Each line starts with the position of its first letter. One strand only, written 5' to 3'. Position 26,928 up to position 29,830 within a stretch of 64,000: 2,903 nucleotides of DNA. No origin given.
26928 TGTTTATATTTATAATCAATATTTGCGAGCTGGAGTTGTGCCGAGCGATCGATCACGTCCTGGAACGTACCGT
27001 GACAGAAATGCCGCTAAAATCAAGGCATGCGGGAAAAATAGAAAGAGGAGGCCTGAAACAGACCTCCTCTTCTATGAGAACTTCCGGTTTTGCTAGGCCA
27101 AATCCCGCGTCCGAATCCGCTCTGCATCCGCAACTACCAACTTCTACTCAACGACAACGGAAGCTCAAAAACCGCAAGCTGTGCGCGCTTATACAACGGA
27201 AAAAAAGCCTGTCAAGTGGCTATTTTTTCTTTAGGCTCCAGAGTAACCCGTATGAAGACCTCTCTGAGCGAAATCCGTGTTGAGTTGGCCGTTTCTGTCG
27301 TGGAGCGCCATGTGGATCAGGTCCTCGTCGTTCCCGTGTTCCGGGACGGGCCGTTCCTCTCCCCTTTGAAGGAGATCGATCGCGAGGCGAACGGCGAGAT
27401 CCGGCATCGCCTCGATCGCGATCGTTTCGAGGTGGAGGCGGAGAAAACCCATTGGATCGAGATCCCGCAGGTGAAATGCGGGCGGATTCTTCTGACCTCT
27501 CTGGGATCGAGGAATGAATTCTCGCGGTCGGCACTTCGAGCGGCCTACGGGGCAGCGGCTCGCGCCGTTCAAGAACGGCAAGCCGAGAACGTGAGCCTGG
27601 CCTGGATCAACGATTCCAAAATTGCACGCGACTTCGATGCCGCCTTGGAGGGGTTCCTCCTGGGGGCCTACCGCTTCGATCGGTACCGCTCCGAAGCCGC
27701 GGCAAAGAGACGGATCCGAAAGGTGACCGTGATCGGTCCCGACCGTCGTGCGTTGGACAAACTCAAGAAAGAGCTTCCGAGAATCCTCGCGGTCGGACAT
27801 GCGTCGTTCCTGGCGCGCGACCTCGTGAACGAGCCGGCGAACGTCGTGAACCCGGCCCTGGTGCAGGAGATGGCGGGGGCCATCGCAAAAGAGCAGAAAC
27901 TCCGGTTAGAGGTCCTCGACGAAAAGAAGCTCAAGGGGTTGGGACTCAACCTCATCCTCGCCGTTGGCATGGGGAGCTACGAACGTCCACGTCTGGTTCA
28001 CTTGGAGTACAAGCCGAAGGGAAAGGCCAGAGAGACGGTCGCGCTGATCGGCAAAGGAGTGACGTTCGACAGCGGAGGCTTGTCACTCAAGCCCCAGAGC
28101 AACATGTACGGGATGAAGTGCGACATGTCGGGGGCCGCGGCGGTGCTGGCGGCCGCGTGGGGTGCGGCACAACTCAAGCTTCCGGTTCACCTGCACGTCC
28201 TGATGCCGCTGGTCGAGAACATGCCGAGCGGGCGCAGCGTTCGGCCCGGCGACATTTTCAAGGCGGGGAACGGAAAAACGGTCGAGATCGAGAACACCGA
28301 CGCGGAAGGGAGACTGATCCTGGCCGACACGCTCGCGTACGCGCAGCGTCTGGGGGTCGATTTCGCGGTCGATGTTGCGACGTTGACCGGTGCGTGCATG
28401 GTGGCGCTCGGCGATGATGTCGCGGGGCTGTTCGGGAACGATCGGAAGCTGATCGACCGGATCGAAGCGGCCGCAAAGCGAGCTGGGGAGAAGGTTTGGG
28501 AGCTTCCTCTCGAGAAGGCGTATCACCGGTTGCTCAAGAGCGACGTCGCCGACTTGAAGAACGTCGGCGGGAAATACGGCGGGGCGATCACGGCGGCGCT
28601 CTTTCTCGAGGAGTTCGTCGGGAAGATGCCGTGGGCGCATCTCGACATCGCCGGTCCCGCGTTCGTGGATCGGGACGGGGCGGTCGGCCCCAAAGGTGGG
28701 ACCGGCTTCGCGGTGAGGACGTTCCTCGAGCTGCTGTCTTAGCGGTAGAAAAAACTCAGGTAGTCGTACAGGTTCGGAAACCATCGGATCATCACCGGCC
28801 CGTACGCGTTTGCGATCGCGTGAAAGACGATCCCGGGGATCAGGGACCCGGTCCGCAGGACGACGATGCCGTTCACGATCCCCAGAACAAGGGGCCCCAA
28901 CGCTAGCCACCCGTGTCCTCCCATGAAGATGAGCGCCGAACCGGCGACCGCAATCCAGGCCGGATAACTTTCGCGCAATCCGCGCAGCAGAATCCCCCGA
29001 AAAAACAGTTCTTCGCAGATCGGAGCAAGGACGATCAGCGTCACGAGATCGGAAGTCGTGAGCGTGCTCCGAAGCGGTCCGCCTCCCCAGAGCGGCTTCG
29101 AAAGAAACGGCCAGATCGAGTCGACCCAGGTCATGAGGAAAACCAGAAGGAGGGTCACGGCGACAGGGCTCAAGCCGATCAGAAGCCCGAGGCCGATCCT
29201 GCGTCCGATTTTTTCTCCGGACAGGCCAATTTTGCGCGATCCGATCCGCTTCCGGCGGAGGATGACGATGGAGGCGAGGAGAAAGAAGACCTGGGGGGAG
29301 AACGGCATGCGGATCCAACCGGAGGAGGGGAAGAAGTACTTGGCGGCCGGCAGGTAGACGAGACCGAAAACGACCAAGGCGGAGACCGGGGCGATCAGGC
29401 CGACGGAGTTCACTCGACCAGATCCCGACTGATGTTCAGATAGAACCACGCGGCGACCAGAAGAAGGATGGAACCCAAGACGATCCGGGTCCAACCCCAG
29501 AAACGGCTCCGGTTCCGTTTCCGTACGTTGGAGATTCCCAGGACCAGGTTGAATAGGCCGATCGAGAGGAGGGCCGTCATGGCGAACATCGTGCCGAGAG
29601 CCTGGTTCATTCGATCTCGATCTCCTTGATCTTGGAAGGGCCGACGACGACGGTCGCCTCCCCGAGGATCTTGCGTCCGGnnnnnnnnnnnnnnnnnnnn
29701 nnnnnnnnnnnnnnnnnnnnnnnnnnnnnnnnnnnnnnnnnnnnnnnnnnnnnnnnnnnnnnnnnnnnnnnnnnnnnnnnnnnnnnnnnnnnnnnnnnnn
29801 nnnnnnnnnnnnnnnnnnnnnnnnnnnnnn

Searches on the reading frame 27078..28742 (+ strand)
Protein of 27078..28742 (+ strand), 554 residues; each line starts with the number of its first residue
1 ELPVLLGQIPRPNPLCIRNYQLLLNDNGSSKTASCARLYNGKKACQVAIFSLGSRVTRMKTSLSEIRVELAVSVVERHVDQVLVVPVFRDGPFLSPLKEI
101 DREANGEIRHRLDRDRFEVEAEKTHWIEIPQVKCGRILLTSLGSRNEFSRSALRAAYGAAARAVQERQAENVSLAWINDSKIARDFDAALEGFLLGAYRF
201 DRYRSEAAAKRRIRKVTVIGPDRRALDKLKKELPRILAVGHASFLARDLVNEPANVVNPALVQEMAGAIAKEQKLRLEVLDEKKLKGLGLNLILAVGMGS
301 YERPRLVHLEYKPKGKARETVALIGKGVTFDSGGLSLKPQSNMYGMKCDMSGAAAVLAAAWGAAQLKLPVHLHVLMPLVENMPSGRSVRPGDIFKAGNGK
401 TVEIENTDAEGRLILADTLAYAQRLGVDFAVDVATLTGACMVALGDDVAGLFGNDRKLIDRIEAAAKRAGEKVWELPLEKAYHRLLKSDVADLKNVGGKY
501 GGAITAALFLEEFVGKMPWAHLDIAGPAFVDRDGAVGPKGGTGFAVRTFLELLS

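Call 32: search_protein_families(library=pfam, proteins=[window:27078-28742:+], max_evalue=0.00001)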
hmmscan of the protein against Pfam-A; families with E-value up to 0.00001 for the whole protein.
window:27078-28742:+ (554 aa): 2 families
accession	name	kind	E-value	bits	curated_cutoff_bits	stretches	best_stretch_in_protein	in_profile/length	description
PF00883.26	Peptidase_M17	-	1.9e-123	412.1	25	1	245-549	2-309/310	Cytosol aminopeptidase family, catalytic domain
PF02789.23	Peptidase_M17_N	-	4.8e-17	62.5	23.4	1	84-206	1-128/129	Cytosol aminopeptidase family, N-terminal domain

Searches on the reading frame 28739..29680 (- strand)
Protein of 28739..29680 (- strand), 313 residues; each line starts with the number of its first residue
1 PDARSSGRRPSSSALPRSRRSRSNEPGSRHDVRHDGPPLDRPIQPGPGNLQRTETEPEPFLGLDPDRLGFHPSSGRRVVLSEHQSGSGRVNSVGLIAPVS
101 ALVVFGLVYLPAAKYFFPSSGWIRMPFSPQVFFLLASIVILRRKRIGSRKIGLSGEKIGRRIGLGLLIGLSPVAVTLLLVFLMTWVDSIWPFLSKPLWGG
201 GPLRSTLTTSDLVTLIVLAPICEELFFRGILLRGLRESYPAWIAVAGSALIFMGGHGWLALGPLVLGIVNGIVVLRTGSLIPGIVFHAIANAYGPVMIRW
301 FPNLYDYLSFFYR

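Call 32: search_protein_families(library=pfam, proteins=[window:28739-29680:-], max_evalue=0.00001)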
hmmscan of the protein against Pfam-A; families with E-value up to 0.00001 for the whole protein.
window:28739-29680:- (313 aa): 1 family
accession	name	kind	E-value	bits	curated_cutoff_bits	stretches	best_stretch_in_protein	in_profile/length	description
PF02517.21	Rce1-like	-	2e-18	66.9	22.4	1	211-292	7-92/93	Type II CAAX prenyl endopeptidase Rce1-like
